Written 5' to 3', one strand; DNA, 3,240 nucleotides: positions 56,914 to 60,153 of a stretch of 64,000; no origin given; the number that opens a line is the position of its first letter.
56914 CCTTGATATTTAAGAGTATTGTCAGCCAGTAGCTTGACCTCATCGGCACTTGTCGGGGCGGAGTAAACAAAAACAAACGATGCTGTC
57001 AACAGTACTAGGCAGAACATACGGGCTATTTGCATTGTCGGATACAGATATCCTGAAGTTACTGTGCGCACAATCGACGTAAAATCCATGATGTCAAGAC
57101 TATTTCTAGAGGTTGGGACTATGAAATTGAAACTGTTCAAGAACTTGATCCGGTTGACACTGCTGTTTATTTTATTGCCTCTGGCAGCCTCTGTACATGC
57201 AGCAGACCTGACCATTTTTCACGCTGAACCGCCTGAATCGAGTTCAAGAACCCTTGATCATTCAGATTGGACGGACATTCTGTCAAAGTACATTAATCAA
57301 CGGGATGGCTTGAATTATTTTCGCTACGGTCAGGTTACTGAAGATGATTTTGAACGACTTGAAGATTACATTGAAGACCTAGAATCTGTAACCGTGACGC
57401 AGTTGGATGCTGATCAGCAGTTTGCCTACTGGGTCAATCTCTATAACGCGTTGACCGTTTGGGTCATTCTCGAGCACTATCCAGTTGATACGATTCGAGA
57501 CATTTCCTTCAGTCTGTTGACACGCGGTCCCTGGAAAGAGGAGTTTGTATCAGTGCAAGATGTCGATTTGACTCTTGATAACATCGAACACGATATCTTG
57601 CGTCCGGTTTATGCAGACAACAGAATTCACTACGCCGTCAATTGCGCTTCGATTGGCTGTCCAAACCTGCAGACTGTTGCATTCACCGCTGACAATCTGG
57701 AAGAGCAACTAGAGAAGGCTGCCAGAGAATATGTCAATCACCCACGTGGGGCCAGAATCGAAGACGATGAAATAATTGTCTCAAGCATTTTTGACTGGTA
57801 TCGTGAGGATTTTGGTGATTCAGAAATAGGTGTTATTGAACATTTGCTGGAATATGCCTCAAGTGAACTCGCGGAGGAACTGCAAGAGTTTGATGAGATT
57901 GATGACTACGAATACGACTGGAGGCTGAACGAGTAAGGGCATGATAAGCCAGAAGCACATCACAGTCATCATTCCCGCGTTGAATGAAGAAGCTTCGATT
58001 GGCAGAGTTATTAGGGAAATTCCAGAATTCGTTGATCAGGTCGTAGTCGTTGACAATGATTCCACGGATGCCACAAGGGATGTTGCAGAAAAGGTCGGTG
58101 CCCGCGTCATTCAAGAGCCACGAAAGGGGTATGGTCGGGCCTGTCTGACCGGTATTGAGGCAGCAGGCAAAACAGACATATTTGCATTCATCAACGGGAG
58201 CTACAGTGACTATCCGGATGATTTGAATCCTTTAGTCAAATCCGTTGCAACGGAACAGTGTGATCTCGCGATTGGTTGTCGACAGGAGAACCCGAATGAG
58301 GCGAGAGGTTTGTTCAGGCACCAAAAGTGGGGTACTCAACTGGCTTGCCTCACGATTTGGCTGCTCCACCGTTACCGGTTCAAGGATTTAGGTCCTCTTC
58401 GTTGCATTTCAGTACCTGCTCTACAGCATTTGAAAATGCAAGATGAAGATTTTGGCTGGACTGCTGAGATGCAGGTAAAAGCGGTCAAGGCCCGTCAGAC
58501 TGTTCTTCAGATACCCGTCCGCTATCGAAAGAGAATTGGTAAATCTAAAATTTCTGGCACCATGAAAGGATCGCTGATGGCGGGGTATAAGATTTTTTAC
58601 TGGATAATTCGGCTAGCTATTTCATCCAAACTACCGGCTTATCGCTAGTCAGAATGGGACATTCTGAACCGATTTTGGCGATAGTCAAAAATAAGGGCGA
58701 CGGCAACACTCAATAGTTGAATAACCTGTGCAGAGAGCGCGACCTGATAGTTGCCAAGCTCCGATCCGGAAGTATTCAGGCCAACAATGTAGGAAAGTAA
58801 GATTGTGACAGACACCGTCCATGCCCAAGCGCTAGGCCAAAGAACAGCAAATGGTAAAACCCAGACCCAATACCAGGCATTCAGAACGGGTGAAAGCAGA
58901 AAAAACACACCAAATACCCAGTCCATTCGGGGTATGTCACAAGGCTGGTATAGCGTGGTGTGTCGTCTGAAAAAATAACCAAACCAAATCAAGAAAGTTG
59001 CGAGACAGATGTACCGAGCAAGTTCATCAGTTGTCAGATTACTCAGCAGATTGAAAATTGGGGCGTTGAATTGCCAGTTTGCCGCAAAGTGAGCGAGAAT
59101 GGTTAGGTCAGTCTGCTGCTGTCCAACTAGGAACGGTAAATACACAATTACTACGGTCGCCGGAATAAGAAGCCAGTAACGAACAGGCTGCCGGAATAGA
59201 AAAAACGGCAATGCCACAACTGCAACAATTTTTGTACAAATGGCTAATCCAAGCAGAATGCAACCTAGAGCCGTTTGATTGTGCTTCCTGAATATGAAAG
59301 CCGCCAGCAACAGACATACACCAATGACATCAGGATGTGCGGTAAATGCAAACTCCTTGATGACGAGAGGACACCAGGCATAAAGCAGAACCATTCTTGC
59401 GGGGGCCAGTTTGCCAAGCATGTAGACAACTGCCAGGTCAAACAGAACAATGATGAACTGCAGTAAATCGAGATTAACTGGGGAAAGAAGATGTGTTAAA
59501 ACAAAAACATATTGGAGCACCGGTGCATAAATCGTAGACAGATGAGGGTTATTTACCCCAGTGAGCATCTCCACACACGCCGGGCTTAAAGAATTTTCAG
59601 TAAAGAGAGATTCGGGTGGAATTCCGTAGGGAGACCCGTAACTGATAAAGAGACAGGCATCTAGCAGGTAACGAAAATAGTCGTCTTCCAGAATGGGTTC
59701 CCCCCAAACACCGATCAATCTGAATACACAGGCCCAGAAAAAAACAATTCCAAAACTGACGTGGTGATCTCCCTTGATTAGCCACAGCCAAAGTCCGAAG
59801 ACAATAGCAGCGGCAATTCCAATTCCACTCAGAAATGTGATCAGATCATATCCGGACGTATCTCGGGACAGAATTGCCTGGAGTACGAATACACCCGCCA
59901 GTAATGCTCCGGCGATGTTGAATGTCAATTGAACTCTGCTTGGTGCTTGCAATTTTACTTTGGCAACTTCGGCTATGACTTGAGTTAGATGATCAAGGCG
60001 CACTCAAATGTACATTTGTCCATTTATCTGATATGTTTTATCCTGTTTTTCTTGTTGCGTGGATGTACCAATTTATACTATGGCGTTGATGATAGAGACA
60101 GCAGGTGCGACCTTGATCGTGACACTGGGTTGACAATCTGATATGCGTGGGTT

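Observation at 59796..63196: Diverged tandem segmental duplication creating two pseudogene stubs and two copies of a small secreted protein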

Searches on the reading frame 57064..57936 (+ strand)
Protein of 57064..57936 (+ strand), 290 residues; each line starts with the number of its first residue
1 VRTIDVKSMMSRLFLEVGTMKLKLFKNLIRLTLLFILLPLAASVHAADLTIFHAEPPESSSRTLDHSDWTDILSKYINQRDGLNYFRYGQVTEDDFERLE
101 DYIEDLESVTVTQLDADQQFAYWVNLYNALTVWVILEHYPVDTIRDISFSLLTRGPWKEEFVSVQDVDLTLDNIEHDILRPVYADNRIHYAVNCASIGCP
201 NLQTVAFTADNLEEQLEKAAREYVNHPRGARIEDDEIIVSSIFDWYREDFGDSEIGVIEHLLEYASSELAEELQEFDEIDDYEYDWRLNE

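Call 5: search_protein_families(library=pfam, proteins=[window:57064-57936:+], max_evalue=0.1)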
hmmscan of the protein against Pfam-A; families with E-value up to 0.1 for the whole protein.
window:57064-57936:+ (290 aa): 1 family
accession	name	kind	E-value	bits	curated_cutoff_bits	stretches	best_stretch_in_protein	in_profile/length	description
PF04784.19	DUF547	-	1.6e-26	93.2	27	1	112-224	2-125/125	Protein of unknown function, DUF547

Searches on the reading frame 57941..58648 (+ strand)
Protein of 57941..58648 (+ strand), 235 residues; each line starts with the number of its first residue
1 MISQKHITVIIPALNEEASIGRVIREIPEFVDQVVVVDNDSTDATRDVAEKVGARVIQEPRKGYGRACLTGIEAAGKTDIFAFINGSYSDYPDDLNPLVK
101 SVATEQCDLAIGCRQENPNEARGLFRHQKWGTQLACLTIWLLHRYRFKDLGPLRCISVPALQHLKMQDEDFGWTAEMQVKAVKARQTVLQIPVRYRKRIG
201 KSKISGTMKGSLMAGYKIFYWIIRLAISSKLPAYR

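Call 5: search_protein_families(library=pfam, proteins=[window:57941-58648:+], max_evalue=0.1)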
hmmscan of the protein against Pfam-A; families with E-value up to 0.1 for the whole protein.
window:57941-58648:+ (235 aa): 4 families
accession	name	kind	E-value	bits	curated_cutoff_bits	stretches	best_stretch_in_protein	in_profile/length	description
PF00535.33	Glycos_transf_2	-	1.1e-19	71.4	23.3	1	8-140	1-132/168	Glycosyl transferase family 2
PF13641.12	Glyco_tranf_2_3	-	5.7e-05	23.7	27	1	7-87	3-96/230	Glycosyltransferase like family 2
PF12804.13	NTP_transf_3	-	8.3e-05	23.3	27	1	14-124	21-132/160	MobA-like NTP transferase domain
PF13704.12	Glyco_tranf_2_4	-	0.0083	17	27.5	1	15-62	2-50/98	Glycosyl transferase family 2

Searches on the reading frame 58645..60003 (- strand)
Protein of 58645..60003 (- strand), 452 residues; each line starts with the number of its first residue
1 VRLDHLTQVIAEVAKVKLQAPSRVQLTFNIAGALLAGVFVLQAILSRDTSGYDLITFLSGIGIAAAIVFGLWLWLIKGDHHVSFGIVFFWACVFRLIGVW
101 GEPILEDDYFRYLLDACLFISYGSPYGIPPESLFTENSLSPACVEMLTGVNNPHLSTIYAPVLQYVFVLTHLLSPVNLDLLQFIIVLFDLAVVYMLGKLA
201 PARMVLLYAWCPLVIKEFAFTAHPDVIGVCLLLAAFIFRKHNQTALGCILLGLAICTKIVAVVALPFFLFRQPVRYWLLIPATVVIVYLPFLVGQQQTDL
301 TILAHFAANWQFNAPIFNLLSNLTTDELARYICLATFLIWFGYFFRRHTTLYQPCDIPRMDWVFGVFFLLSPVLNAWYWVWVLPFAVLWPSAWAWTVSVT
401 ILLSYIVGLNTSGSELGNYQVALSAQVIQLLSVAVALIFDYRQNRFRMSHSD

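Call 5: search_protein_families(library=pfam, proteins=[window:58645-60003:-], max_evalue=0.1)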
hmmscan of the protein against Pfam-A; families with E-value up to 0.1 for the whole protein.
window:58645-60003:- (452 aa): 0 families

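Call 6: search_protein_families(library=ncbifam, proteins=[window:58645-60003:-], max_evalue=0.1)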
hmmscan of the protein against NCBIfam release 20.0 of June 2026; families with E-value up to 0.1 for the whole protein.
window:58645-60003:- (452 aa): 0 families

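Call 77: search_solved_structures(query=window:58645-60003:-, max_evalue=1)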
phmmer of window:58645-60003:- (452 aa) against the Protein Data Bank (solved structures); distinct sequences matched with E-value up to 1: 0.
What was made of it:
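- On GT-C fold glycosyltransferase (MptA_B or GT87-like), for the 452-aa neighbour: No PDB sequence match (call 77).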

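Call 81: search_protein_families(library=pfam, proteins=[window:58645-60003:-], max_evalue=10)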
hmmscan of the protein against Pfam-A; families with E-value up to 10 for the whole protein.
window:58645-60003:- (452 aa): 1 family
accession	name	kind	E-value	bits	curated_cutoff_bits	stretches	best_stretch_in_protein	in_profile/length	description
PF09594.16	GT87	-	1.4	9.1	25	1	158-402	2-234/237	Glycosyltransferase family 87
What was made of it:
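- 58645..60003 (-): Intact GT-C-like polytopic membrane protein gene. It is 452 aa from the GTG at 60003, with an alternative TTG start at 59928. Its first 72 codons (59787-60003) are the left end of copy A. My own hmmscan gives only GT87 at E 1.4 (call 81).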
